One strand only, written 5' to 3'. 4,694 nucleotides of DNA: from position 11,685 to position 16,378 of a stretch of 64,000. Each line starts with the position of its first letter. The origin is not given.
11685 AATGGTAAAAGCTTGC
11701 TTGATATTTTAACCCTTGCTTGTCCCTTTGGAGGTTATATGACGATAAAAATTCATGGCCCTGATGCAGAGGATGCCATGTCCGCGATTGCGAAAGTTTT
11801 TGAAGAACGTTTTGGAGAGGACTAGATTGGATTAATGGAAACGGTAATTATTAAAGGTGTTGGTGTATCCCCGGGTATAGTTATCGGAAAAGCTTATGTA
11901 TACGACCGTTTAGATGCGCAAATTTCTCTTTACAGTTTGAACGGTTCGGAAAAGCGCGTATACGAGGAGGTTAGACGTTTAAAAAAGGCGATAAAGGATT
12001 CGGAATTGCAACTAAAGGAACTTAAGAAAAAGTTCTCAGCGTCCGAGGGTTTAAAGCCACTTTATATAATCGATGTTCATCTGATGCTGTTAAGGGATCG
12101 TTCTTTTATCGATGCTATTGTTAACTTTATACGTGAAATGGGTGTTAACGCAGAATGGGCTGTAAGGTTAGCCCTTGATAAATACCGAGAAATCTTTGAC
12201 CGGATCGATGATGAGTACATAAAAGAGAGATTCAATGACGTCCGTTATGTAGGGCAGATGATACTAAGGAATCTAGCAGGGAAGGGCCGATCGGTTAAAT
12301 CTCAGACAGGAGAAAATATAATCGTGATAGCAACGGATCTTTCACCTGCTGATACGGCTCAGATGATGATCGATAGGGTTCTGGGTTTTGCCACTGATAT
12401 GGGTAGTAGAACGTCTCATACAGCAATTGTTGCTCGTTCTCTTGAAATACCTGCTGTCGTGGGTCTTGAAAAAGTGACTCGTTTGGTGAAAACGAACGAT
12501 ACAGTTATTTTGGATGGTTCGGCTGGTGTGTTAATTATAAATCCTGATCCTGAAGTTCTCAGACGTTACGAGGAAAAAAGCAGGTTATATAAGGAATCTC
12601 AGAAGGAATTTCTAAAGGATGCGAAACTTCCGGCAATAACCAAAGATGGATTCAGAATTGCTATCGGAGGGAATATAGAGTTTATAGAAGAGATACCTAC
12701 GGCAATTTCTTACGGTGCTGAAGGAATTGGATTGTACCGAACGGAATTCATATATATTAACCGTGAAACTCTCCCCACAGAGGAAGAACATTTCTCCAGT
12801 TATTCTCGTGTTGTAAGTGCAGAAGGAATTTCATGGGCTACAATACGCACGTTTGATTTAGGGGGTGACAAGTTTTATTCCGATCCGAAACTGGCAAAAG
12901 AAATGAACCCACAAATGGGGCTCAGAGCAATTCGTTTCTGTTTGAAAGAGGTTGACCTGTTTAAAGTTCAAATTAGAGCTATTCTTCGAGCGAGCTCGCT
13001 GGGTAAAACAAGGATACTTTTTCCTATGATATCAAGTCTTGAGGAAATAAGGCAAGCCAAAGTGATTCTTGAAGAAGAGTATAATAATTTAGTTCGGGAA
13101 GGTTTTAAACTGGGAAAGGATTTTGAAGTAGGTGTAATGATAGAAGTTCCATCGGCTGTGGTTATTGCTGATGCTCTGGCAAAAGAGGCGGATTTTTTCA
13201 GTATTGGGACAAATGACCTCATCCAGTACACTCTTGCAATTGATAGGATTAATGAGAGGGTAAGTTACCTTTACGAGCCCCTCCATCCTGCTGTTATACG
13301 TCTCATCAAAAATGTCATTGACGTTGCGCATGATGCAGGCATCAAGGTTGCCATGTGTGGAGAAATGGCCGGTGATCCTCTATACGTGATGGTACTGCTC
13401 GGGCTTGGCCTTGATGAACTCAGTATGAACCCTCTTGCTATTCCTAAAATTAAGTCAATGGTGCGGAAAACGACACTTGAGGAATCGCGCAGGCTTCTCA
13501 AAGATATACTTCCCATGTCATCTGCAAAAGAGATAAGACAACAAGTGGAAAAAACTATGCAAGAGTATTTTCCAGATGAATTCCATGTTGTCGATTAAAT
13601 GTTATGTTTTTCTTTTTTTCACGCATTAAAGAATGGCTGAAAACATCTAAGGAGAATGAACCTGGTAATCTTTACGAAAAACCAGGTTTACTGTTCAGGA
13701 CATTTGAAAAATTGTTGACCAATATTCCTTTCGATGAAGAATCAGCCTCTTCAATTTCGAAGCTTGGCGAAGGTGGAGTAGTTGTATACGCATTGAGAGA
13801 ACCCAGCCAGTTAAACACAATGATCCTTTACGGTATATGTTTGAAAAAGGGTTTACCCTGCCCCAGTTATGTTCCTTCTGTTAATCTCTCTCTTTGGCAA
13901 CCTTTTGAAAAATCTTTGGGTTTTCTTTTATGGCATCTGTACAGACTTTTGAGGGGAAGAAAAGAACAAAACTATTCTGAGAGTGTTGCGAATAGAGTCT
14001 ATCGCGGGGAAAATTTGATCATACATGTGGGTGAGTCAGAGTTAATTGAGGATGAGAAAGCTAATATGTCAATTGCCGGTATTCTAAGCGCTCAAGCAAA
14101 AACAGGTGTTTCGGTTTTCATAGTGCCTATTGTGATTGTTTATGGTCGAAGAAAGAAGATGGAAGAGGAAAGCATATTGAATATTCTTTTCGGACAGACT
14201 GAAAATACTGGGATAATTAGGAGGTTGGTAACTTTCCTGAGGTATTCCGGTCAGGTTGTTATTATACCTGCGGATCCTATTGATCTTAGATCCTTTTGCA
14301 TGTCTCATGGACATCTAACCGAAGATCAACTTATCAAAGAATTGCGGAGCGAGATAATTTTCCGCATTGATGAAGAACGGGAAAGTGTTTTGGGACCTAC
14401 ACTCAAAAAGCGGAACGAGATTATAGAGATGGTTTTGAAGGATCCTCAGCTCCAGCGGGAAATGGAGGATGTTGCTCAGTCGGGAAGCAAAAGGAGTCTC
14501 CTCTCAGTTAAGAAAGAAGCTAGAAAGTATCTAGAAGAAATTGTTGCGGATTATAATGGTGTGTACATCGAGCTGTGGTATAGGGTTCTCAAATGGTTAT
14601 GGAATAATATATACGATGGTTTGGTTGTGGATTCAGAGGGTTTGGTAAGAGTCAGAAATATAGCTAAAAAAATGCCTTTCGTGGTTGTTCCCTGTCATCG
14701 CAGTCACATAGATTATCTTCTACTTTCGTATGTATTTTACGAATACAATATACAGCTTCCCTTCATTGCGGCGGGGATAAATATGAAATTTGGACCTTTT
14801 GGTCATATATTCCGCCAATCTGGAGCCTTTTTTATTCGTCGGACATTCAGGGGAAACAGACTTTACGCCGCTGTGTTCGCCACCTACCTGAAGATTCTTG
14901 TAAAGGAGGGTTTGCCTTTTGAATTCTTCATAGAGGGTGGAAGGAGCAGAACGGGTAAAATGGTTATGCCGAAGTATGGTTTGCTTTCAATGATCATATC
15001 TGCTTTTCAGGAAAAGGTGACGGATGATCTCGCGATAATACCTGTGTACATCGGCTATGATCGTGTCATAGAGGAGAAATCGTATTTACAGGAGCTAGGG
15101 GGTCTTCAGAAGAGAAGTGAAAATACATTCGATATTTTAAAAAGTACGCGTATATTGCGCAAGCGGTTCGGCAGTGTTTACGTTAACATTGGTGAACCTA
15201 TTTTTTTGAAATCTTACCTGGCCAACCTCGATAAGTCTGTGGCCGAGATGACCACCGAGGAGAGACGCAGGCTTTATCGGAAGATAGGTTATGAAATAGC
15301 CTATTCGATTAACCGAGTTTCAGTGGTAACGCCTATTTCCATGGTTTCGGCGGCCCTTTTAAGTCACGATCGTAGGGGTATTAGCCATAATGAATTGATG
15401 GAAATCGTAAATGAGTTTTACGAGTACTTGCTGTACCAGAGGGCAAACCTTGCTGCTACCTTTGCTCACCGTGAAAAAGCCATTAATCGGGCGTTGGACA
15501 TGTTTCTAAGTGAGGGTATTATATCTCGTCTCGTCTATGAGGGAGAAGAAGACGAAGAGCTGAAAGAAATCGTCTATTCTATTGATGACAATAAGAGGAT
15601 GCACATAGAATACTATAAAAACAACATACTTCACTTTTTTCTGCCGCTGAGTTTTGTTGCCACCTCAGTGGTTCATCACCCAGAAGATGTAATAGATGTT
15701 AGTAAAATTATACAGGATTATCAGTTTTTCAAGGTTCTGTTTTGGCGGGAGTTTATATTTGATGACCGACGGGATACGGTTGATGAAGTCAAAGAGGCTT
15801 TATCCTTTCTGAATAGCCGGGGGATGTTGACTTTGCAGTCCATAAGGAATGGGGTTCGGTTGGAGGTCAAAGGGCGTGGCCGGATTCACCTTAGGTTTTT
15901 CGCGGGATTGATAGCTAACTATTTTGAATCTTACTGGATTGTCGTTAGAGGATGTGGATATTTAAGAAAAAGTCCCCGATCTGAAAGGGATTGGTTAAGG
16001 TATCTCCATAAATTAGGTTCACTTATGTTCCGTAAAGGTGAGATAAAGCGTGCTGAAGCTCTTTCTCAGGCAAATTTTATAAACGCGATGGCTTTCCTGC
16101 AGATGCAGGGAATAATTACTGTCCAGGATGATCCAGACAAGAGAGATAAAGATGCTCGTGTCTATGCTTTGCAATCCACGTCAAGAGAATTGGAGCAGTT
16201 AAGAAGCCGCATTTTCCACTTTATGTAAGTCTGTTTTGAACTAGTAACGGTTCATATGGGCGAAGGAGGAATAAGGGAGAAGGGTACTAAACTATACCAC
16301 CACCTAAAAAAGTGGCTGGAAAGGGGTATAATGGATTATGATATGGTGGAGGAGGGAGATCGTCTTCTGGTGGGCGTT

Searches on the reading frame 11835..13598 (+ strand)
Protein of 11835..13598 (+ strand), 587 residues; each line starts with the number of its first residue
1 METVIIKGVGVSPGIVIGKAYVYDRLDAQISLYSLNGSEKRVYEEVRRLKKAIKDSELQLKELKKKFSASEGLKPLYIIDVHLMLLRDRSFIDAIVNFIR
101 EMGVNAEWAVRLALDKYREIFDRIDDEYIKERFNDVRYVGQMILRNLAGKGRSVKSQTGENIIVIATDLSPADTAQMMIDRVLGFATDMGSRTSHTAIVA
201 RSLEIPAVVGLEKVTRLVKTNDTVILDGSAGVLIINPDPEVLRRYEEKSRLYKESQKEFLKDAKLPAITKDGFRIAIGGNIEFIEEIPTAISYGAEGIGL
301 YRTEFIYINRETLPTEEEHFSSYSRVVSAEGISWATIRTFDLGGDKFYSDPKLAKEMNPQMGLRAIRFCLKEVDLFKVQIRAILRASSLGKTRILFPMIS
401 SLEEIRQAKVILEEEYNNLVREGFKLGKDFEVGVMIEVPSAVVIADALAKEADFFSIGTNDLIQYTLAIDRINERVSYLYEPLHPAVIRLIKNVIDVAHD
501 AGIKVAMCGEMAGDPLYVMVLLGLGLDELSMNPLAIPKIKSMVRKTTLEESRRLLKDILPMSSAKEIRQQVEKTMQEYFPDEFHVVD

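Call 78: search_protein_families(library=pfam, proteins=[window:11835-13598:+], max_evalue=0.00001)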
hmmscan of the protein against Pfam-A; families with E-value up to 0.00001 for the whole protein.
window:11835-13598:+ (587 aa): 3 families
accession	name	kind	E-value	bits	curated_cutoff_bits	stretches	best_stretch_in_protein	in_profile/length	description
PF02896.24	PEP-utilizers_C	-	2.9e-108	361.9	22.8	1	261-546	6-291/293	PEP-utilising enzyme, PEP-binding domain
PF05524.18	PEP-utilisers_N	-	9.5e-31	106.9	24.4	1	7-132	1-121/121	PEP-utilising enzyme, N-terminal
PF00391.29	PEP-utilizers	-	4.9e-24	84.2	23.1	1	160-231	3-72/72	PEP-utilising enzyme, mobile domain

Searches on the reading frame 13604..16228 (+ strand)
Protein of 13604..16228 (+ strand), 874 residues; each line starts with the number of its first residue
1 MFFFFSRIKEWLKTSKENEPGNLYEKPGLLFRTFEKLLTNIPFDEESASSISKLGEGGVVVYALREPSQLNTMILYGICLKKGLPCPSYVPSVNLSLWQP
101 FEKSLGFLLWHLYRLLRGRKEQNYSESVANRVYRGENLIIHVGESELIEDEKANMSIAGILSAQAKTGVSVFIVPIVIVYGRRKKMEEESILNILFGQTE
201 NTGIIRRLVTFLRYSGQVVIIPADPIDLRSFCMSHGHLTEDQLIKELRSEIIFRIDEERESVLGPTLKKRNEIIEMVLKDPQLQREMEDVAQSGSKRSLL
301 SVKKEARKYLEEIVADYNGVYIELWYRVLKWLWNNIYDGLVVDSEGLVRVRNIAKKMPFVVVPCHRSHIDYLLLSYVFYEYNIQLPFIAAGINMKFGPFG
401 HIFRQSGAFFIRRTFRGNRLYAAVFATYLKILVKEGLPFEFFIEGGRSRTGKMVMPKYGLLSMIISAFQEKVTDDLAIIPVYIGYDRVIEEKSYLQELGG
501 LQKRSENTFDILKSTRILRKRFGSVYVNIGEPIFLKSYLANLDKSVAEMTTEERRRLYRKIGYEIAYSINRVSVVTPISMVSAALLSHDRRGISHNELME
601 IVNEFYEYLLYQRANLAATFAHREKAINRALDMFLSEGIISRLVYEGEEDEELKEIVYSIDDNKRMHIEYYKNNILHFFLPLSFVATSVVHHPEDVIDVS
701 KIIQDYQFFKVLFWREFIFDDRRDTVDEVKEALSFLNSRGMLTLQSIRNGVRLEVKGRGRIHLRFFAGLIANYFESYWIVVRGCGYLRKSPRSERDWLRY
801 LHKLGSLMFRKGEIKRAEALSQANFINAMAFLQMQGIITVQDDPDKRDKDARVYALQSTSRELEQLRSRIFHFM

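Call 78: search_protein_families(library=pfam, proteins=[window:13604-16228:+], max_evalue=0.00001)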
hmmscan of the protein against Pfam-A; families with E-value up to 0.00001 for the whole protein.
window:13604-16228:+ (874 aa): 2 families
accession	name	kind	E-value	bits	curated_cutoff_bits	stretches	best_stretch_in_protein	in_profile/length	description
PF19277.4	GPAT_C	-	1.4e-73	248.6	25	1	494-840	1-343/344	Glycerol-3-phosphate acyltransferase C-terminal region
PF01553.26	Acyltransferase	-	1.5e-24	86.7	23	1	351-483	8-131/132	Acyltransferase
